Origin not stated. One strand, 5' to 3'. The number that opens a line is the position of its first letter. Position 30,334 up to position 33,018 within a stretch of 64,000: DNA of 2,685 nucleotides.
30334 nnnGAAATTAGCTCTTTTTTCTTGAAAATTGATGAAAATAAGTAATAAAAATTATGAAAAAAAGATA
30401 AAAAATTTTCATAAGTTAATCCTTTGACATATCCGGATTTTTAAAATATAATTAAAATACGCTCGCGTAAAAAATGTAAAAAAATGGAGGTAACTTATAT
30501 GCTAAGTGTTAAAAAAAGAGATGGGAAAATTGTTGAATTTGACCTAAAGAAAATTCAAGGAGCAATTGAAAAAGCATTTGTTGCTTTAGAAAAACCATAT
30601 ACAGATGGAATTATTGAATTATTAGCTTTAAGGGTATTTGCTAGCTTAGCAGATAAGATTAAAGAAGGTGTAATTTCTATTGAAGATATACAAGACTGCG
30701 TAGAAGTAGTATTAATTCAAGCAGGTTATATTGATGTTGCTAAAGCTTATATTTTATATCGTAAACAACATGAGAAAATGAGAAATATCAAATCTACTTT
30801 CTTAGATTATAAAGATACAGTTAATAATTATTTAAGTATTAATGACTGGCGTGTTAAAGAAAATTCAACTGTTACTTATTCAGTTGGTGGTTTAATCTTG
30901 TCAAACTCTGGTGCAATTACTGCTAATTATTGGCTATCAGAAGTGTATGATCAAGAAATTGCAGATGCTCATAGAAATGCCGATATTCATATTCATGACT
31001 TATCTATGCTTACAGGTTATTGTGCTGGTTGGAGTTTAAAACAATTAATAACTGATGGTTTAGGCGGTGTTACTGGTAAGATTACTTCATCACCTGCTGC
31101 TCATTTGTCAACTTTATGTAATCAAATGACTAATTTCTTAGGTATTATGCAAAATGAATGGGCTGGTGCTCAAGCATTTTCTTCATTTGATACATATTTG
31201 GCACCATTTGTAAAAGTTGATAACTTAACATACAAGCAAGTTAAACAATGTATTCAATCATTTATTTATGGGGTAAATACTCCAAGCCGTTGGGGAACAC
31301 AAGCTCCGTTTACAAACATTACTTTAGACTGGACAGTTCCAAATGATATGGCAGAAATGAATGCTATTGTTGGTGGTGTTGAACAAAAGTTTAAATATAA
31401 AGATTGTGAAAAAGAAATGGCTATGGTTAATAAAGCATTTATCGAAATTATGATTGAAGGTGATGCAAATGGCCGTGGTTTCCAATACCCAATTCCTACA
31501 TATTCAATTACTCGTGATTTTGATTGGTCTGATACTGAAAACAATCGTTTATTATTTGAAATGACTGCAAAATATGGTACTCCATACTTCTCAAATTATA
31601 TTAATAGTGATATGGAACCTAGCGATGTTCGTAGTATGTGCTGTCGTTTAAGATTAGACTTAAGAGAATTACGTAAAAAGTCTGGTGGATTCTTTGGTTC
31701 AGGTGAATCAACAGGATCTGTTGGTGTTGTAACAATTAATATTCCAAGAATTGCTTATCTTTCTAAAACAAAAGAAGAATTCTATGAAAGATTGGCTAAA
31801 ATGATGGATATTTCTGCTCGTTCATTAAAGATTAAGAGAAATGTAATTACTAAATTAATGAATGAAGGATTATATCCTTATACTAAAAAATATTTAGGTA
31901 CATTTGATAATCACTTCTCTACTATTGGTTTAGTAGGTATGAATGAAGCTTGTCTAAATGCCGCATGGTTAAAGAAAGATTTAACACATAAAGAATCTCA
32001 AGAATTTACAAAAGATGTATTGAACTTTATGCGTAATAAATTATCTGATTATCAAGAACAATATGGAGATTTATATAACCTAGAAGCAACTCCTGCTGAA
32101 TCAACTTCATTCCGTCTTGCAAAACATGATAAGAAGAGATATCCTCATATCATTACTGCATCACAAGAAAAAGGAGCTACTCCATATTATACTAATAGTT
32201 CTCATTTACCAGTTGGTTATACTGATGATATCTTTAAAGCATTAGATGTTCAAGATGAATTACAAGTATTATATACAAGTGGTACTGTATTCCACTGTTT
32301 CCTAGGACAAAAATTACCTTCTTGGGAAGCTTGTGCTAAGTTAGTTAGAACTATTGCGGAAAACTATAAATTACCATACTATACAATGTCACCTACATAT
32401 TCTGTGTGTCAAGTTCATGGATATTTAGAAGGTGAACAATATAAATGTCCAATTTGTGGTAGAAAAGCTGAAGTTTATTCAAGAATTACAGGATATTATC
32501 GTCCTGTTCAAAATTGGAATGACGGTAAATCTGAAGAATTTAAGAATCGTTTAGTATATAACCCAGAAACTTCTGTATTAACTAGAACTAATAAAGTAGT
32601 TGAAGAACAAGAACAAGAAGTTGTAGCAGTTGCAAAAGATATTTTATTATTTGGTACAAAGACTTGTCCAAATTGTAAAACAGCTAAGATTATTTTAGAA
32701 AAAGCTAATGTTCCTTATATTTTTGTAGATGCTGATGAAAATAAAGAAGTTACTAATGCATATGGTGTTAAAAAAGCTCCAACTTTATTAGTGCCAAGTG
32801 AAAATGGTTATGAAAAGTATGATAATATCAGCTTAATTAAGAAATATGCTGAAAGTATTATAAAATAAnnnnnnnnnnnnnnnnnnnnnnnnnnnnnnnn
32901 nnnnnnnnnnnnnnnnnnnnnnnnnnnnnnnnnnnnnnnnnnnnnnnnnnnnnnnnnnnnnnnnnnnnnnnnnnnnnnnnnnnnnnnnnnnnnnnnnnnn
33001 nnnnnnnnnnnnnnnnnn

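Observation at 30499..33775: Self-contained reductant relay for class III RNR: NrdD with fused thioredoxin-fold domain plus a TrxR-like flavoprotein without the NADPH motif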

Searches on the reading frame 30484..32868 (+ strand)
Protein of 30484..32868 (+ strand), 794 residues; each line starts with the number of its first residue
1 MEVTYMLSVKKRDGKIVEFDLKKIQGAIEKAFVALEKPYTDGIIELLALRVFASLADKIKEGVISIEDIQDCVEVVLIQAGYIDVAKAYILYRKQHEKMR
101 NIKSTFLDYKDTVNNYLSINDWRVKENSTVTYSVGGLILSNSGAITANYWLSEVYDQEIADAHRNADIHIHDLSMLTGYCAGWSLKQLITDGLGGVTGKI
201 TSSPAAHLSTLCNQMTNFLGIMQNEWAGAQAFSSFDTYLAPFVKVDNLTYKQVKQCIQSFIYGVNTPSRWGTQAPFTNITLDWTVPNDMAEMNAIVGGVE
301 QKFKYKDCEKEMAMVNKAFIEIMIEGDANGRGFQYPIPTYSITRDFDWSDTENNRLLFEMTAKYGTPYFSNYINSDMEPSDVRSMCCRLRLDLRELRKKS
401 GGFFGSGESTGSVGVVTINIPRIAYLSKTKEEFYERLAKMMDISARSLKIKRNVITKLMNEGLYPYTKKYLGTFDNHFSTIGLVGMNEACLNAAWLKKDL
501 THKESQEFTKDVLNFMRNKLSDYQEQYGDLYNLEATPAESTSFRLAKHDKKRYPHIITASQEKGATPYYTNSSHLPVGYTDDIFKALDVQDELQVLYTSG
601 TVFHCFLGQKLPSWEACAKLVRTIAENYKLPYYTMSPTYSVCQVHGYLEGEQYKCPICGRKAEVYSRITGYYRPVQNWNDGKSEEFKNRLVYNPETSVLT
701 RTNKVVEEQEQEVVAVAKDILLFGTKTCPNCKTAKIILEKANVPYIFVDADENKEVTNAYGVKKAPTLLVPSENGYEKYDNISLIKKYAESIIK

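Call 3: search_protein_families(library=pfam, proteins=[window:30484-32868:+], max_evalue=0.01)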
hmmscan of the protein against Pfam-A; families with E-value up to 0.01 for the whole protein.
window:30484-32868:+ (794 aa): 5 families
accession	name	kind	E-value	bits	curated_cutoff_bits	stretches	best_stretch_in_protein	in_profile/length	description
PF13597.11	NRDD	-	3.8e-191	637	26.2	1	126-692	1-562/562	Anaerobic ribonucleoside-triphosphate reductase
PF03477.21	ATP-cone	-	1.1e-23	84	25.8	1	8-97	2-87/88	ATP cone domain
PF00462.30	Glutaredoxin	-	1.6e-07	31.8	22.9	1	720-767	1-52/60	Glutaredoxin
PF13417.12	GST_N_3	-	0.00062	20.5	22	1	722-769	1-51/75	Glutathione S-transferase, N-terminal domain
PF00085.26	Thioredoxin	-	0.00062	20.2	23.5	1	710-774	11-82/103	Thioredoxin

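Call 4: search_protein_families(library=ncbifam, proteins=[window:30484-32868:+], max_evalue=0.01)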
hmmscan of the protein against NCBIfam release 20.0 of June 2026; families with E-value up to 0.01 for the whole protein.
window:30484-32868:+ (794 aa): 18 families
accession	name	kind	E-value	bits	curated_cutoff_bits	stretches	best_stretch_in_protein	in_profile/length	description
NF006126.0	PRK08270.1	equivalog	0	1131.8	548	1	6-693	2-682/684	ribonucleoside triphosphate reductase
TIGR02487.1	NrdD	equivalog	1.2e-156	522.7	326.35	1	126-690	2-579/581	anaerobic ribonucleoside-triphosphate reductase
NF006358.0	PRK08579.1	equivalog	1.1e-123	413.6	585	2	109-400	9-297/624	anaerobic ribonucleoside triphosphate reductase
NF005497.0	PRK07111.1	equivalog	2.5e-77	260.9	764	2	6-245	2-235/746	anaerobic ribonucleoside triphosphate reductase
NF006127.0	PRK08271.1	equivalog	3.7e-70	237.1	545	1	153-693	93-628/631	anaerobic ribonucleoside-triphosphate reductase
TIGR02827.1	RNR_anaer_Bdell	equivalog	5.9e-58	196.8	568.3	1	152-689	65-594/596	anaerobic ribonucleoside-triphosphate reductase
NF006732.0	PRK09263.1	equivalog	1.9e-54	185.2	657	2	247-691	262-704/712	anaerobic ribonucleoside-triphosphate reductase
NF011292.0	PRK14704.1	equivalog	7.3e-33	114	736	1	124-690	27-615/618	anaerobic ribonucleoside triphosphate reductase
NF009028.0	PRK12364.1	equivalog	2.7e-18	65.3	1377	1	8-112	2-107/842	ribonucleoside-diphosphate reductase subunit alpha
NF006207.0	PRK08332.1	equivalog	1.8e-15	55.3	2400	1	9-127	6-125/1684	vitamin B12-dependent ribonucleotide reductase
NF005544.0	PRK07207.1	equivalog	1.9e-15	55.8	965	1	7-104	34-138/965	ribonucleoside-diphosphate reductase subunit alpha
NF005010.0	PRK06406.1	subfamily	3.2e-15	55.5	1125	1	7-121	5-117/771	vitamin B12-dependent ribonucleotide reductase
NF009029.0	PRK12365.1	equivalog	1.9e-13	49.3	1350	1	6-114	117-232/1046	ribonucleoside-diphosphate reductase subunit alpha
TIGR02196.1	GlrX_YruB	hypoth_equivalog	2.1e-05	24.9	88.55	1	721-771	3-57/74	glutaredoxin-like protein, YruB-family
TIGR02187.2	PDO_seleno_TRX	equivalog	0.0028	17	185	1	701-771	111-188/209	protein disulfide oxidoreductase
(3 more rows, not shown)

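Call 6: search_solved_structures(query=window:30484-32868:+, max_evalue=0.001, show_alignments=3)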
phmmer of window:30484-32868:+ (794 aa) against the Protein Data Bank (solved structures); distinct sequences matched with E-value up to 0.001: 7.
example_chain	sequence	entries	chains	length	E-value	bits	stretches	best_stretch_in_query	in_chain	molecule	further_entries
8p23_A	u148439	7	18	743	6.9e-43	150.2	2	313-691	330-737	Anaerobic ribonucleoside-triphosphate reductase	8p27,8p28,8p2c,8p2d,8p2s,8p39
4coi_A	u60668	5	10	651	1.1e-39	139.6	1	157-693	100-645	ANAEROBIC RIBONUCLEOSIDE-TRIPHOSPHATE REDUCTASE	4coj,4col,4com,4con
4u3e_A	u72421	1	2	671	1.2e-39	139.5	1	157-693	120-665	Ribonucleoside triphosphate reductase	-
9d3x_A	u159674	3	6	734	2.8e-25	92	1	7-607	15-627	Anaerobic ribonucleoside-triphosphate reductase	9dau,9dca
1h78_A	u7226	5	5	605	6.9e-09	37.8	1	401-660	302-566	ANAEROBIC RIBONUCLEOTIDE-TRIPHOSPHATE REDUCTASE LARGE CHAIN | ANAEROBIC RIBONUCLEOTIDE-TRIPHOSPHATE REDUCTASE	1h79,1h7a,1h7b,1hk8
5olk_A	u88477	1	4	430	3e-07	32.4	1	9-102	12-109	Ribonucleoside-diphosphate reductase, beta subunit 1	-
5im3_A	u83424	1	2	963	9.4e-06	27.4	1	7-98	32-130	Ribonucleoside-diphosphate reductase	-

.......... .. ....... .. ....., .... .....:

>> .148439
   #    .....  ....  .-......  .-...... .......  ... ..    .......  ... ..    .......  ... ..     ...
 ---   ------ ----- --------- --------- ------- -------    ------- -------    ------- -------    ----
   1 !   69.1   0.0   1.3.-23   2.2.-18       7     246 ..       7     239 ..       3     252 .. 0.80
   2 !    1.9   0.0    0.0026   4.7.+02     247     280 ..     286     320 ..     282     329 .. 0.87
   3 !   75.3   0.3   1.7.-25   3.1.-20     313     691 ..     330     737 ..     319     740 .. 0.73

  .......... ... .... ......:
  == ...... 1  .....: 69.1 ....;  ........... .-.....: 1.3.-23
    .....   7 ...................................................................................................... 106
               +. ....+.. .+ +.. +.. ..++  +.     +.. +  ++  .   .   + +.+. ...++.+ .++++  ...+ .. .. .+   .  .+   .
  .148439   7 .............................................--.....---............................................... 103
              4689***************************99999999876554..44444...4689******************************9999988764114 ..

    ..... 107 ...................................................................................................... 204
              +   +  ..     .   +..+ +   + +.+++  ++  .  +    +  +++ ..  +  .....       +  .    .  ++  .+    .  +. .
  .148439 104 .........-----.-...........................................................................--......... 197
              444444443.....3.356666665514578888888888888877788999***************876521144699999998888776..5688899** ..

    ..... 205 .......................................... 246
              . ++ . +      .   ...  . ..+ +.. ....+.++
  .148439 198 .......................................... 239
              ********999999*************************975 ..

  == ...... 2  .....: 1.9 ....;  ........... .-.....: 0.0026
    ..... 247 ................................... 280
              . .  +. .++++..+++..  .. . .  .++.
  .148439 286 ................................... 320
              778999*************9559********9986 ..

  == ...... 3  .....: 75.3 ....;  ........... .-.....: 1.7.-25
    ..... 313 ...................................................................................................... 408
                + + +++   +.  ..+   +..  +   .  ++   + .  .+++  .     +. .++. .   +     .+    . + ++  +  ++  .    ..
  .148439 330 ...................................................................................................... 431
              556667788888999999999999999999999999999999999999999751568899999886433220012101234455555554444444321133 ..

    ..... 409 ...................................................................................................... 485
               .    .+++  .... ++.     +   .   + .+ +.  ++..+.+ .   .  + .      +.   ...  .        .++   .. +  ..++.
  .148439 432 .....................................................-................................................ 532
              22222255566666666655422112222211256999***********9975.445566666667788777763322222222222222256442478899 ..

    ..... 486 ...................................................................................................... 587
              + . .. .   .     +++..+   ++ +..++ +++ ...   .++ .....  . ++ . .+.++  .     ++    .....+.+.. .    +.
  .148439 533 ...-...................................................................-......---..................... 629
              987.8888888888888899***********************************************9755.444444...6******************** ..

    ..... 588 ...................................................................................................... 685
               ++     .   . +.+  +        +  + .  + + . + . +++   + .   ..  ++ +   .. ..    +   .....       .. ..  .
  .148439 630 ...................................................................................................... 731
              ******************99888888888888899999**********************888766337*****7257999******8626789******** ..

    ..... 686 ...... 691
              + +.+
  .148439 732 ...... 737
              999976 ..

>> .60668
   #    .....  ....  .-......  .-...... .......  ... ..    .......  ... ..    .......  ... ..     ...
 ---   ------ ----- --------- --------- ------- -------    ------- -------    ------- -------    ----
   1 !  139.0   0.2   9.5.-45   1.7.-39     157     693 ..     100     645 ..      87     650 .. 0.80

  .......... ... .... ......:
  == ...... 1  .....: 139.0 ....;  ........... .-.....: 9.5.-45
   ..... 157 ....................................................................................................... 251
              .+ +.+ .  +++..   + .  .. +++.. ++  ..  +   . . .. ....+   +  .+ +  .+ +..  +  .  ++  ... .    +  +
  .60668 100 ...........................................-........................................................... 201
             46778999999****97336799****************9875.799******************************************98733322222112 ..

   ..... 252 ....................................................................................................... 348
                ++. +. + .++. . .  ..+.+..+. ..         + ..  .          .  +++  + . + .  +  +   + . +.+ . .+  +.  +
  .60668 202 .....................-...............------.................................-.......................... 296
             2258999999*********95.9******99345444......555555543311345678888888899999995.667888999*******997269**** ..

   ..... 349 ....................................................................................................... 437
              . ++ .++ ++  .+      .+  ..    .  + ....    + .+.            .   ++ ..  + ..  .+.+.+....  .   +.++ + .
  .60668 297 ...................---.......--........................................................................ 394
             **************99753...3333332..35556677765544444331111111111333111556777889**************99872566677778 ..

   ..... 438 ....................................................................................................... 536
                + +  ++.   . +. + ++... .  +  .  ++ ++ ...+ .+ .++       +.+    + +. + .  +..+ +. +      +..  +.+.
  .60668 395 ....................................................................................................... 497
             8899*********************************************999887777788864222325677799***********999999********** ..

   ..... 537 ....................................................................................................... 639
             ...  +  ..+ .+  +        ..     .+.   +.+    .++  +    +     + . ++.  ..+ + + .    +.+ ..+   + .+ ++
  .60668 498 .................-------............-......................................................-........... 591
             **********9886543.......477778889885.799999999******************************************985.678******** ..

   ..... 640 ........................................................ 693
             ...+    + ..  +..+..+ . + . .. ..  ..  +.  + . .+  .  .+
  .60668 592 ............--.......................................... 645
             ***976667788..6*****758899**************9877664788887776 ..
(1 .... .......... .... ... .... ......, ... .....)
